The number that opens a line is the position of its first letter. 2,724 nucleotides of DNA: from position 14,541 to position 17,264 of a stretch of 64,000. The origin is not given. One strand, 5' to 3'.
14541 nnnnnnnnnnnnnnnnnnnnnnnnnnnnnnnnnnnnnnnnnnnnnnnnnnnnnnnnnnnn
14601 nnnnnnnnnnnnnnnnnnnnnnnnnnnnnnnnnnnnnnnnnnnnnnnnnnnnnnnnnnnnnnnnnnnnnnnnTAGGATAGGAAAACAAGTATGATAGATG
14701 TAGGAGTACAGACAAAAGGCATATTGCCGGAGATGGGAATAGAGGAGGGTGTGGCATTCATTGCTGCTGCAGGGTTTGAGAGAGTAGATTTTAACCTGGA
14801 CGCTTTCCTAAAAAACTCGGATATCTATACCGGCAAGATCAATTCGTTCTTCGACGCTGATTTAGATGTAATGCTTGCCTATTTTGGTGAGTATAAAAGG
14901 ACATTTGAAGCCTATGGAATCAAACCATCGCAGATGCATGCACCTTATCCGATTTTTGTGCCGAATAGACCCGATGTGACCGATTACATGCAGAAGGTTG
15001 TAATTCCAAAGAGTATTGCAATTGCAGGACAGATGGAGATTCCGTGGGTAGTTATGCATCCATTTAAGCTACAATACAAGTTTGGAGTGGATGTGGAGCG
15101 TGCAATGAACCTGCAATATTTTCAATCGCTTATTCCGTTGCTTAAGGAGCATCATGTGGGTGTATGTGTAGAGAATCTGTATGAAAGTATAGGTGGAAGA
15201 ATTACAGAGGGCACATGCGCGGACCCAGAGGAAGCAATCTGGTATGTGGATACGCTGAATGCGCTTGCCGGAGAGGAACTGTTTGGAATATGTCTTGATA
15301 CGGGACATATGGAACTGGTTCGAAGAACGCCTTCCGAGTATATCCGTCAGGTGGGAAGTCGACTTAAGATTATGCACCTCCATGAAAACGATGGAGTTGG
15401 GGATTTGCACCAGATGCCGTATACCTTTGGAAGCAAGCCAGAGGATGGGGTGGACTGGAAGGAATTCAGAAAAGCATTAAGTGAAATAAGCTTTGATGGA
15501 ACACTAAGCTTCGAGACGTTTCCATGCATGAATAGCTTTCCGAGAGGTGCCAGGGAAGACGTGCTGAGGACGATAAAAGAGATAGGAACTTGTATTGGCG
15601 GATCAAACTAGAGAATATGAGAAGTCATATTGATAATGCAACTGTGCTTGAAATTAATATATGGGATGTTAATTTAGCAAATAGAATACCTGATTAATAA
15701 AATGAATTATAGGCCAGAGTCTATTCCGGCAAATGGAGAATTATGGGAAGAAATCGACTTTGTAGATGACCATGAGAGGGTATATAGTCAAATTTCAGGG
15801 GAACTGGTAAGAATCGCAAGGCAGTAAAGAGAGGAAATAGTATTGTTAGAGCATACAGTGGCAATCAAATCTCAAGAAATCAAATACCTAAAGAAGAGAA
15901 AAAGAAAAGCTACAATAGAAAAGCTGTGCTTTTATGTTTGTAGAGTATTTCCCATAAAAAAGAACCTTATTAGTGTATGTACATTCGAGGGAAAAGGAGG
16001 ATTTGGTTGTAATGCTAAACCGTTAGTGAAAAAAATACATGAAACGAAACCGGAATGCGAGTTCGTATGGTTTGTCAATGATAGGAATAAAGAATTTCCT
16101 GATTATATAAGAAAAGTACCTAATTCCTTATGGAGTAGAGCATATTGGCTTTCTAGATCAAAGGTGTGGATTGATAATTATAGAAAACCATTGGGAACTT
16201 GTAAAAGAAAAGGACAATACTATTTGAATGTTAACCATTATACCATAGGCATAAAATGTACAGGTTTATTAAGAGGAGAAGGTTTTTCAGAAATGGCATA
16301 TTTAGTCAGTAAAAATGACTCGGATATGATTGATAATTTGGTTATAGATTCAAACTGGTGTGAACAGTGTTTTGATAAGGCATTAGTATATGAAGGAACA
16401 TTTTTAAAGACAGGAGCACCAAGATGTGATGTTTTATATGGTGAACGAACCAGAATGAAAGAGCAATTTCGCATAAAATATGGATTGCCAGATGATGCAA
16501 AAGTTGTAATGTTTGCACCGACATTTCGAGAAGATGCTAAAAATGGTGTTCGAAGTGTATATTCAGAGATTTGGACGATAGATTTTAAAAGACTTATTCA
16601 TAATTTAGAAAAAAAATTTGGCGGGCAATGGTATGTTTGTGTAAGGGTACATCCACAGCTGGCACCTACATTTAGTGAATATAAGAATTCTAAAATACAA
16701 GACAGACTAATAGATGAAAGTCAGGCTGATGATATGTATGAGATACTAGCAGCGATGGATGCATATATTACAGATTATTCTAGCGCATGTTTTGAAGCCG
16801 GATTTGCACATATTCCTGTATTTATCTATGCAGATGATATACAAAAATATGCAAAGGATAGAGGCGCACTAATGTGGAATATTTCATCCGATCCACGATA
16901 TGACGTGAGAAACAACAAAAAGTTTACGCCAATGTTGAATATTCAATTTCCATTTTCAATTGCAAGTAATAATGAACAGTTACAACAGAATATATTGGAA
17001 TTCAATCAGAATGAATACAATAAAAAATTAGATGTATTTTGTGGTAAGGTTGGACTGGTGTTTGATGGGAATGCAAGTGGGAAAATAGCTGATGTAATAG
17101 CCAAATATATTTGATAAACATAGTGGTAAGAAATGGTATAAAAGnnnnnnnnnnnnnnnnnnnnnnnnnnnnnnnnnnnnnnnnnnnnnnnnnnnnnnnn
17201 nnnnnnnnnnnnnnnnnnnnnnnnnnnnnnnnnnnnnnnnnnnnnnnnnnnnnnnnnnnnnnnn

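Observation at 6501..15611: LicD block fed by unusual fusions: a candidate rare CDP-polyol pathway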

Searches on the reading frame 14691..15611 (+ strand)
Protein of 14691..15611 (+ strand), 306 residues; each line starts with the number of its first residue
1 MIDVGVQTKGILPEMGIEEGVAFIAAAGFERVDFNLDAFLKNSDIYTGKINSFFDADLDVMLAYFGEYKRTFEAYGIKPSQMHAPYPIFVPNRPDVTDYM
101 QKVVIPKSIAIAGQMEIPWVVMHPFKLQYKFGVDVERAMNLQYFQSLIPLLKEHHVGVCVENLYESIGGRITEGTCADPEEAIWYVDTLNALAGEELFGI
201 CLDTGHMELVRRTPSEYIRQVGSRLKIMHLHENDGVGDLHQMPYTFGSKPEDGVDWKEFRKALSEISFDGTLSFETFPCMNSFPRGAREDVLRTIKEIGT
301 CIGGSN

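Call 3: search_protein_families(library=pfam, proteins=[window:14691-15611:+], max_evalue=0.01)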
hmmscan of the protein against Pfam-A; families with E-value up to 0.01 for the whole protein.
window:14691-15611:+ (306 aa): 1 family
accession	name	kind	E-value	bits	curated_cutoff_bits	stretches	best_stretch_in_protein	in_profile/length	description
PF01261.30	AP_endonuc_2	-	5.9e-19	69.2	31.1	1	23-278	3-231/249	Xylose isomerase-like TIM barrel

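Call 5: search_protein_families(library=ncbifam, proteins=[window:14691-15611:+], max_evalue=0.01)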
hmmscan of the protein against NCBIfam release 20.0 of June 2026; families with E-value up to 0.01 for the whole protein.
window:14691-15611:+ (306 aa): 5 families
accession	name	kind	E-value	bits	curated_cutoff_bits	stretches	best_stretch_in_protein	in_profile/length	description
NF041277.1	coba_remo_CbiR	equivalog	2.9e-09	36.8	105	1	189-277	153-235/249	cobamide remodeling phosphodiesterase CbiR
NF051856.1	PsicseEpim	equivalog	2.7e-07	30.7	300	1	101-277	94-246/287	D-psicose 3-epimerase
NF002196.0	PRK01060.1-1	equivalog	0.0003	20.2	333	1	64-207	50-183/297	deoxyribonuclease IV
NF041099.2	keto_glucon_epim_IolO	equivalog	0.0026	17.1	300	1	194-296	175-265/269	5-keto-L-gluconate epimerase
TIGR04379.1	myo_inos_iolE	equivalog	0.0036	16.9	290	1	186-231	165-210/290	myo-inosose-2 dehydratase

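Call 42: search_solved_structures(query=window:14691-15611:+, max_evalue=0.01)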
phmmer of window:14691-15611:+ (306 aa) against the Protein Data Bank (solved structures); distinct sequences matched with E-value up to 0.01: 2.
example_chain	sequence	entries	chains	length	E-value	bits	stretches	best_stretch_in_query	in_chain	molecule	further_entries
3wqo_A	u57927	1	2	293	0.0012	21.6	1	82-277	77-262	Uncharacterized protein MJ1311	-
4pfh_A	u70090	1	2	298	0.005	19.5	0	168-278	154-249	D-tagatose 3-epimerase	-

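Call 51: find_homologous_proteins(query=window:14691-15611:+, max_evalue=0.00001)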
Query window:14691-15611:+ (306 aa): 403 proteins with E <= 0.00001 among 1623 candidates; the best 120 are listed.
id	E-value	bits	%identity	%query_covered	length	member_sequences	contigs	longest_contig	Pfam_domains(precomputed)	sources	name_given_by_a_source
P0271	1.2e-193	660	94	98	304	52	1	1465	PF01261.31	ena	-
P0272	2.2e-193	660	93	98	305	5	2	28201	PF01261.31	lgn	-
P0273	3.1e-192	656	94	98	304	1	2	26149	PF01261.31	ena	-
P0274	6.4e-190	648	93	98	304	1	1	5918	PF01261.31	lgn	-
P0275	2.9e-186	636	92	98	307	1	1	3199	PF01261.31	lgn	-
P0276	2.5e-173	594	82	98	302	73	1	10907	PF01261.31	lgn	-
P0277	7.9e-173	592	82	98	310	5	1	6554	PF01261.31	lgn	-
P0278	1.1e-172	592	81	99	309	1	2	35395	PF01261.31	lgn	-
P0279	2.9e-172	590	81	98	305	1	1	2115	PF01261.31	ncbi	-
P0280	4.4e-172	590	81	99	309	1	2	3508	PF01261.31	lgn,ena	-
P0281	8.4e-172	589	81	99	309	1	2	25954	PF01261.31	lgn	-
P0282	1.2e-171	588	81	99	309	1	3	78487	PF01261.31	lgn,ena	-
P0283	1.9e-171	588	81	99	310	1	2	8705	PF01261.31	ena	-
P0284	2.4e-171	587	82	98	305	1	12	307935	PF01261.31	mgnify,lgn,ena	mgnify:FL=1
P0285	5.1e-171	586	82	98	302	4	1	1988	PF01261.31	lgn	-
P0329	1.1e-167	575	79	98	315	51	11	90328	PF01261.31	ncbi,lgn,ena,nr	nr:sugar phosphate isomerase/epimerase [uncultured Agathobacter sp.]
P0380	5.5e-153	527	72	99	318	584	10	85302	PF01261.31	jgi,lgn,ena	-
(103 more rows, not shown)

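Call 52: find_encoding_contigs(protein=P0329, flank=10000, max_places=2)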
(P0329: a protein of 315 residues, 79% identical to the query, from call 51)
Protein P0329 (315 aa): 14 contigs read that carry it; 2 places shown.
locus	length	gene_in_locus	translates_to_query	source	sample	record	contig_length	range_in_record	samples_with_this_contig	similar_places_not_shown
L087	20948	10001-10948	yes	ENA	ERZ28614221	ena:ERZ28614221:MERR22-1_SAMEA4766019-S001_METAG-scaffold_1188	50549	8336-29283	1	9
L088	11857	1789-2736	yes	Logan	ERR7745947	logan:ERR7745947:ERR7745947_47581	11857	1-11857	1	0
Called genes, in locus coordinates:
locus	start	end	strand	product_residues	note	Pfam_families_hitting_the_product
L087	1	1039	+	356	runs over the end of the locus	PF00571:CBS (weak), PF00483:NTP_transferase, PF12804:NTP_transf_3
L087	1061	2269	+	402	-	PF02719:Polysacc_synt_2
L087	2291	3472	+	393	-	PF01041:DegT_DnrJ_EryC1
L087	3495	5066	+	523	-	PF14393:DUF4422, PF05704:Caps_synth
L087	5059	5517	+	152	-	-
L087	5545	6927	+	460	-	PF01467:CTP_transf_like, PF01408:GFO_IDH_MocA, PF22725:GFO_IDH_MocA_C3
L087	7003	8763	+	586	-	PF01408:GFO_IDH_MocA, PF03009:GDPD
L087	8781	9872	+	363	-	PF01261:AP_endonuc_2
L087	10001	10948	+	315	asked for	PF01261:AP_endonuc_2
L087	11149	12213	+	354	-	PF01073:3Beta_HSD (weak), PF01370:Epimerase, PF02719:Polysacc_synt_2 (faint), PF16363:GDP_Man_Dehyd, PF07993:NAD_binding_4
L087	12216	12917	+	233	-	PF01128:IspD, PF12804:NTP_transf_3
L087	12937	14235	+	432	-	PF04464:Glyphos_transf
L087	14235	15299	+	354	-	PF04488:Gly_transf_sug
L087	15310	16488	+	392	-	PF04055:Radical_SAM (faint), PF13186:SPASM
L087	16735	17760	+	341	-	PF17101:Stealth_CR1 (weak), PF11380:Stealth_CR2, PF17103:Stealth_CR4 (weak)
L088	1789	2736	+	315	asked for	PF01261:AP_endonuc_2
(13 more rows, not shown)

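Call 53: find_encoding_contigs(protein=P0380, flank=10000, max_places=2)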
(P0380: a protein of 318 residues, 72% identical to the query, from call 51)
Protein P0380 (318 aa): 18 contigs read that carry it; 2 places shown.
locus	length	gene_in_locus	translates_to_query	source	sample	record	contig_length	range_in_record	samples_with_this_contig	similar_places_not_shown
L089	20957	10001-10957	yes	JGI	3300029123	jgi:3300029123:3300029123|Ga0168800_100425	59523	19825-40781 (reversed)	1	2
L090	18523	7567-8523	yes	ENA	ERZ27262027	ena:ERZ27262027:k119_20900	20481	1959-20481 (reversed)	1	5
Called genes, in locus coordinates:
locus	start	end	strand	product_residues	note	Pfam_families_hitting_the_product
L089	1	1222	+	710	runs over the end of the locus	PF02465:FliD_N, PF07195:FliD_C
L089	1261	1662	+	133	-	PF02561:FliS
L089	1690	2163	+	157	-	PF05130:FlgN (weak)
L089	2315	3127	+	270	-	PF00669:Flagellin_N, PF00700:Flagellin_C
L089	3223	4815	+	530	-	PF04991:LicD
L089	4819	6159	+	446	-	PF01467:CTP_transf_like, PF01408:GFO_IDH_MocA, PF22725:GFO_IDH_MocA_C3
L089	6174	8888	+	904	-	PF04991:LicD, PF01408:GFO_IDH_MocA, PF22725:GFO_IDH_MocA_C3, PF03009:GDPD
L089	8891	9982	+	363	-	-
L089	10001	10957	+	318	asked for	PF01261:AP_endonuc_2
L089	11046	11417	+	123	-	PF09820:AAA-ATPase_like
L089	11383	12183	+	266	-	-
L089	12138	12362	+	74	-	-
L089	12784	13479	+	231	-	PF00483:NTP_transferase (weak), PF01128:IspD, PF12804:NTP_transf_3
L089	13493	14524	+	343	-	PF08240:ADH_N, PF16912:Glu_dehyd_C, PF01488:Shikimate_DH (weak), PF00107:ADH_zinc_N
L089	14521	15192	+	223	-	PF00834:Ribul_P_3_epim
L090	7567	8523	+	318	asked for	PF01261:AP_endonuc_2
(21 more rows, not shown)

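Call 65: predict_structure(alignment_id=A3)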
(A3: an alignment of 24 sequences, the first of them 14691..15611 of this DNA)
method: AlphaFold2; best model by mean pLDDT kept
length: 306 residues; sequences in the alignment: 24
mean_pLDDT: 82.9   pTM: 0.87
mean pLDDT of the five models: 82.9, 82.3, 80.9, 80.2, 79.4
residues with pLDDT >= 90: 149; 70-90: 102; 50-70: 28; < 50: 27
segments of 3 or more residues with pLDDT < 50: 165-171, 235-248, 280-284
pLDDT, mean of each block of 10 residues (from residue 1): 86 85 94 90 80 95 97 96 88 89 97 97 82 87 97 97 52 66 93 97 75 86 92 47 45 75 92 72 60 86 69
secondary structure, 60 per line:
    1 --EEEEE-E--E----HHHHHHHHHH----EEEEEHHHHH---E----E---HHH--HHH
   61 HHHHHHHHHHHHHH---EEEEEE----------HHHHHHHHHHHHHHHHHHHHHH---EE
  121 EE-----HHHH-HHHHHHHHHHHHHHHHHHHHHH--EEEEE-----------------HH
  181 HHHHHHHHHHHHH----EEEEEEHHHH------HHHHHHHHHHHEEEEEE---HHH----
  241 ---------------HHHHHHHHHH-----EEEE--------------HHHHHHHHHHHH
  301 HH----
elements in order: E3-7 H17-26 E31-35 H36-40 H58-74 E78-83 H94-115 E119-122 H128-131 H133-154 E157-161 H179-193 E198-203 H204-207 H214-224 E225-230 H256-265 E271-274 H289-302

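Call 69: fold_search(model_id=the predicted structure, library=pdb)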
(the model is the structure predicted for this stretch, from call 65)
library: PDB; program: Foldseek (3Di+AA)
matches with E <= 10: 1775; with E <= 0.001: 330
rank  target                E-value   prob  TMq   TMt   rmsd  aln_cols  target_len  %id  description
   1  8yec_E                9.5e-13  1.00  0.67  0.69   4.8       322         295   17  Crystal structure of L-ribulose 3-epimerase in complex with D-allulose (released 2025-02-12)
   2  8yeb_A                1.6e-12  1.00  0.68  0.71   4.7       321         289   17  Crystal structure of L-ribulose 3-epimerase from Arthrobacter globiformis M30 (released 2025-02-12)
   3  4q7i_A                1.8e-12  1.00  0.65  0.67   5.4       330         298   17  Crystal structure of engineered thermostable D-tagatose 3-epimerase PcDTE-Var8 (released 2014-10-22)
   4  4ytr_B                1.9e-12  1.00  0.67  0.69   5.2       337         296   18  Crystal structure of D-tagatose 3-epimerase C66S from Pseudomonas cichorii in complex with 1-deoxy L-tagatose (released 2016-03-23)
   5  8yec_C                2.1e-12  1.00  0.68  0.70   4.4       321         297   17  Crystal structure of L-ribulose 3-epimerase in complex with D-allulose (released 2025-02-12)
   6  7cj5_A                2.2e-12  1.00  0.66  0.69   5.0       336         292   15  Crystal structure of homo dimeric D-allulose 3-epimerase from Methylomonas sp. in complex with D-fructose (released 2021-04-28)
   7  4xsl_D                2.3e-12  1.00  0.66  0.69   5.3       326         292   17  Crystal strcutre of D-tagatose 3-epimerase C66S from Pseudomonas cichorii in complex with glycerol (released 2016-01-27)
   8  8xiv                  2.5e-12  1.00  0.69  0.72   5.0       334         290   17  Production of D-psicose (released 2024-12-25)
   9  2hk0_A                2.8e-12  1.00  0.65  0.68   5.4       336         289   14  Crystal structure of D-psicose 3-epimerase (DPEase) in the absence of substrate (released 2006-08-29)
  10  5zfs_B                2.9e-12  1.00  0.69  0.71   4.4       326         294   17  Crystal structure of Arthrobacter globiformis M30 sugar epimerase which can produce D-allulose from D-fructose (released 2018-10-24)
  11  8yec_A                2.9e-12  1.00  0.67  0.69   4.9       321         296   18  Crystal structure of L-ribulose 3-epimerase in complex with D-allulose (released 2025-02-12)
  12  5zfs_A                3.5e-12  1.00  0.68  0.72   4.4       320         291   16  Crystal structure of Arthrobacter globiformis M30 sugar epimerase which can produce D-allulose from D-fructose (released 2018-10-24)
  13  7cj9_H                4.1e-12  1.00  0.66  0.70   4.7       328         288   14  Crystal structure of N-terminal His-tagged D-allulose 3-epimerase from Methylomonas sp. with additional C-terminal res (released 2021-04-21)
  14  8xix                  6.8e-12  1.00  0.71  0.75   4.6       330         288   16  KeDt3e within Co (released 2024-12-25)
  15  4q7i_B                6.8e-12  1.00  0.65  0.69   5.5       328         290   17  Crystal structure of engineered thermostable D-tagatose 3-epimerase PcDTE-Var8 (released 2014-10-22)
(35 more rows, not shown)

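Call 83: search_solved_structures(query=A3, max_evalue=0.1, show_alignments=0)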
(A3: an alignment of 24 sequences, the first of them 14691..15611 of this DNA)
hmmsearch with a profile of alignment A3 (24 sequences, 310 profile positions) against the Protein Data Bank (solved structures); distinct sequences matched with E-value up to 0.1: 12.
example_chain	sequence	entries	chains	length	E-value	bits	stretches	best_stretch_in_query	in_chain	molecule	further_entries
3wqo_A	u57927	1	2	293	1.6e-05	27.6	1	82-299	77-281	Uncharacterized protein MJ1311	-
8xix_A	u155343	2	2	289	0.00017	24.3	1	140-277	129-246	D-tagatose 3-epimerase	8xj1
8xiv_A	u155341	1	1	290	0.00018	24.2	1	140-277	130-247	D-tagatose 3-epimerase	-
4pfh_A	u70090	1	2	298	0.00024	23.8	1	168-277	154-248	D-tagatose 3-epimerase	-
7erm_A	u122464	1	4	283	0.0026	20.4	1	187-280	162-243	D-tagatose 3-epimerase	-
7ern_A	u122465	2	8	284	0.0026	20.4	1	187-280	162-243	D-tagatose 3-epimerase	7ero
2ou4_A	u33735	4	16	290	0.0069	19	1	167-277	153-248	D-tagatose 3-epimerase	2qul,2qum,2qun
4xsl_A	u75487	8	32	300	0.0076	18.9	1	167-277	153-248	D-tagatose 3-epimerase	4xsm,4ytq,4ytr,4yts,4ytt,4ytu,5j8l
4q7i_A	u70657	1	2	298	0.0095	18.5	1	167-277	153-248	D-tagatose 3-epimerase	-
4pgl_A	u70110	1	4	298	0.017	17.8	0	172-277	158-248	D-tagatose 3-epimerase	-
8yeb_A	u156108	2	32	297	0.046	16.3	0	184-279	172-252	Ketose 3-epimerase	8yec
5zfs_A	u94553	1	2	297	0.046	16.3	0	184-279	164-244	D-allulose-3-epimerase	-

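Call 96: search_solved_structures(query=A3, max_evalue=0.0003, show_alignments=2)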
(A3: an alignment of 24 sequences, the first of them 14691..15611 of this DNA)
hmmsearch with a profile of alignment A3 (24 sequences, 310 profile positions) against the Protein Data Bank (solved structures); distinct sequences matched with E-value up to 0.0003: 4.
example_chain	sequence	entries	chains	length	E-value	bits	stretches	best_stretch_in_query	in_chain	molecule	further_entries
3wqo_A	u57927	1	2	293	1.6e-05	27.6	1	82-299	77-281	Uncharacterized protein MJ1311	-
8xix_A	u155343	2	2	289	0.00017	24.3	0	140-277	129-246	D-tagatose 3-epimerase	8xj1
8xiv_A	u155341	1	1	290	0.00018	24.2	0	140-277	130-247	D-tagatose 3-epimerase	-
4pfh_A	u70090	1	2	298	0.00024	23.8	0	168-277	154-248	D-tagatose 3-epimerase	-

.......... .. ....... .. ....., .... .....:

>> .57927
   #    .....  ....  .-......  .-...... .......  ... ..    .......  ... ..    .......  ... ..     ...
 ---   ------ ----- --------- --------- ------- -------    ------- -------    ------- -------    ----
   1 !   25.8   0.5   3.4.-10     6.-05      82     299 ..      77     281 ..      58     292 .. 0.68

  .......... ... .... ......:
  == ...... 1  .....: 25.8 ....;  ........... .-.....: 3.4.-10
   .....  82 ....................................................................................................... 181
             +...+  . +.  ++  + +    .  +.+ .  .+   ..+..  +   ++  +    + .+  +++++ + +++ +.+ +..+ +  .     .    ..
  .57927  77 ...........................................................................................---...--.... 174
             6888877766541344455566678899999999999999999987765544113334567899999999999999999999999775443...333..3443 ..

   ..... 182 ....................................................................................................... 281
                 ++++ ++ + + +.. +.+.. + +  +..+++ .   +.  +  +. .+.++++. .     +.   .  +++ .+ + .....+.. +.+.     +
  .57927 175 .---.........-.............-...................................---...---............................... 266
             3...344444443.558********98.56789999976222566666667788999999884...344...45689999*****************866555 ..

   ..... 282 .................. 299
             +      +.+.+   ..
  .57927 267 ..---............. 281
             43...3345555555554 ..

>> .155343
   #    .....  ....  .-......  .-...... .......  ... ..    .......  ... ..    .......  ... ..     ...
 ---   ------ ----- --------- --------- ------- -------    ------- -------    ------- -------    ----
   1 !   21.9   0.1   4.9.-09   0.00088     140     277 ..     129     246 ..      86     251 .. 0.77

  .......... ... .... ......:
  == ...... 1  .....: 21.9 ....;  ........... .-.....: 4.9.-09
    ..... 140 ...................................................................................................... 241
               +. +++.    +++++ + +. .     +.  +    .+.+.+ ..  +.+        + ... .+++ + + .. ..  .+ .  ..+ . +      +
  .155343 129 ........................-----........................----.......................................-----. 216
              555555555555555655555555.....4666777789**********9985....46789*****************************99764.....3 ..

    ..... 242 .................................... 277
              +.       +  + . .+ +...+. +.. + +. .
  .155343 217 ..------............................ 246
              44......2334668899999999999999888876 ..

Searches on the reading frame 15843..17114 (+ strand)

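Call 4: search_protein_families(library=pfam, proteins=[window:15843-17114:+], max_evalue=0.01)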
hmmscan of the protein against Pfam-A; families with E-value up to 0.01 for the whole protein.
window:15843-17114:+ (423 aa): 1 family
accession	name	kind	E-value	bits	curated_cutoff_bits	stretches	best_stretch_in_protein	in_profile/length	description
PF04464.20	Glyphos_transf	-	9.7e-51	173.3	22.1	1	33-419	6-365/367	CDP-Glycerol:Poly(glycerophosphate) glycerophosphotransferase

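Call 5: search_protein_families(library=ncbifam, proteins=[window:15843-17114:+], max_evalue=0.01)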
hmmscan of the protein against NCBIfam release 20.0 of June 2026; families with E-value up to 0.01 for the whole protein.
window:15843-17114:+ (423 aa): 3 families
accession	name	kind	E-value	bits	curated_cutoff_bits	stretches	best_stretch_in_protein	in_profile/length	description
NF041712.1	techglyph_taseTarF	equivalog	1.5e-23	83.5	550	1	27-419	14-386/388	teichoic acid glycerol-phosphate transferase TarF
NF041713.1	Tar_polymTarL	equivalog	1.6e-16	60.1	1000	1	100-340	266-501/562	teichoic acid ribitol-phosphate polymerase TarL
NF041711.1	TagprimaseTarB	equivalog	2.7e-14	53.2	500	1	100-388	86-344/362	teichoic acid glycerol-phosphate primase TarB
